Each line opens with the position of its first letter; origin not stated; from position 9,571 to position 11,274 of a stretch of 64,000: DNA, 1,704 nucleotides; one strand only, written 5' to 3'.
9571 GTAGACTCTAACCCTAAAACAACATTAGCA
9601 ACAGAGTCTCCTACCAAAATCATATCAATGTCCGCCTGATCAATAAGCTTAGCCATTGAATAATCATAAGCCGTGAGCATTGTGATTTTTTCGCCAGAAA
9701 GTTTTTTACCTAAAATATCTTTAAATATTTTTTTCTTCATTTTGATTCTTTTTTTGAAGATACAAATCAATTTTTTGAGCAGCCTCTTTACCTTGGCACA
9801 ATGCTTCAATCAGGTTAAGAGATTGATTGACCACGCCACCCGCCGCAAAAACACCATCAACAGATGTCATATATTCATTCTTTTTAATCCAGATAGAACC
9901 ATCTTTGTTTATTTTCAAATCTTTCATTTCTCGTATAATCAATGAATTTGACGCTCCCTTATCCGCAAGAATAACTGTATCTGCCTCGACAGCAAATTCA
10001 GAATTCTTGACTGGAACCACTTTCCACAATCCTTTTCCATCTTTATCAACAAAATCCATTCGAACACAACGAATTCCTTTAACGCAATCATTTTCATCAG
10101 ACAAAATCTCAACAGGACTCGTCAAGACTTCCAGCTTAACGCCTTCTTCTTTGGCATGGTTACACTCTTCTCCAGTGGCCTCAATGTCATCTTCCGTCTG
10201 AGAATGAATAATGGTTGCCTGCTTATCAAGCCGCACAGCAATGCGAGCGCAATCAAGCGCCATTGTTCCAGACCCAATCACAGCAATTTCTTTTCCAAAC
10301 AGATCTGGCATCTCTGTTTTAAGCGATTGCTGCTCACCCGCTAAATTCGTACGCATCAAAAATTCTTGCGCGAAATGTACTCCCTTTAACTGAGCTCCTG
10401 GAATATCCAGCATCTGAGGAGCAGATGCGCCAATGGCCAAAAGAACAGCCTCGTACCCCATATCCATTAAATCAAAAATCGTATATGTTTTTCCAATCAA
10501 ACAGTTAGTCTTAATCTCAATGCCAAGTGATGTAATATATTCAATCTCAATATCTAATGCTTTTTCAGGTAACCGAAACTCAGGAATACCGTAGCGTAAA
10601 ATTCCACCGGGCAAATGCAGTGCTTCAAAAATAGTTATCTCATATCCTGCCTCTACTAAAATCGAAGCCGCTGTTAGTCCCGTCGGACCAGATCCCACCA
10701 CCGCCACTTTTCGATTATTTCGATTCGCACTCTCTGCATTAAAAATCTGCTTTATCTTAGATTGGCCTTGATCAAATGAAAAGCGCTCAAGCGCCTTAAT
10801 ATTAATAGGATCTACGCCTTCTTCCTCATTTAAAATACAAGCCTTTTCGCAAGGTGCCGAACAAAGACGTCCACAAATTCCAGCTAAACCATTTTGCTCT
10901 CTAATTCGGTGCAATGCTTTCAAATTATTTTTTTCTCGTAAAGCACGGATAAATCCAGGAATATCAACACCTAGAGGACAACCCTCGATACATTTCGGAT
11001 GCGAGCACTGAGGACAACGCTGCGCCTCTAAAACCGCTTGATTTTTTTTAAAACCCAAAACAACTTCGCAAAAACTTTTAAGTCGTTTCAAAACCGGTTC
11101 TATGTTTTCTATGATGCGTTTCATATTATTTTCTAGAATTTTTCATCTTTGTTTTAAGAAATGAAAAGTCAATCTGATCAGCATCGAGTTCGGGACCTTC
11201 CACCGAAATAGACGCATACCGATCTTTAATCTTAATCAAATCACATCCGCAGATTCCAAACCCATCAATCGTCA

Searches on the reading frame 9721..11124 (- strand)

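Call 57: search_protein_families(library=pfam, proteins=[window:9721-11124:-], max_evalue=0.00001)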
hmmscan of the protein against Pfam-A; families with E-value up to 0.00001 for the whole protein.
window:9721-11124:- (467 aa): 6 families
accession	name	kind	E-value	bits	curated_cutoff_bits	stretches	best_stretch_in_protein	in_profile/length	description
PF07992.20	Pyr_redox_2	-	4.4e-31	108.8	26.1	1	139-438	2-283/291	Pyridine nucleotide-disulphide oxidoreductase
PF14691.11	Fer4_20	-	5.3e-30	104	25.8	1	15-121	2-109/113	Dihydroprymidine dehydrogenase domain II, 4Fe-4S cluster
PF00070.33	Pyr_redox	-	2.7e-10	41.1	22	0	280-351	2-77/82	Pyridine nucleotide-disulphide oxidoreductase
PF13450.12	NAD_binding_8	-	1.1e-07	32.4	21.9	1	142-174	1-33/68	NAD(P)-binding Rossmann-like domain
PF13738.12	Pyr_redox_3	-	1.8e-07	31.2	30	0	227-429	128-305/305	Pyridine nucleotide-disulphide oxidoreductase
PF03807.23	F420_oxidored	-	6.4e-06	27.1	21.6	0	280-400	2-79/94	NADP oxidoreductase coenzyme F420-dependent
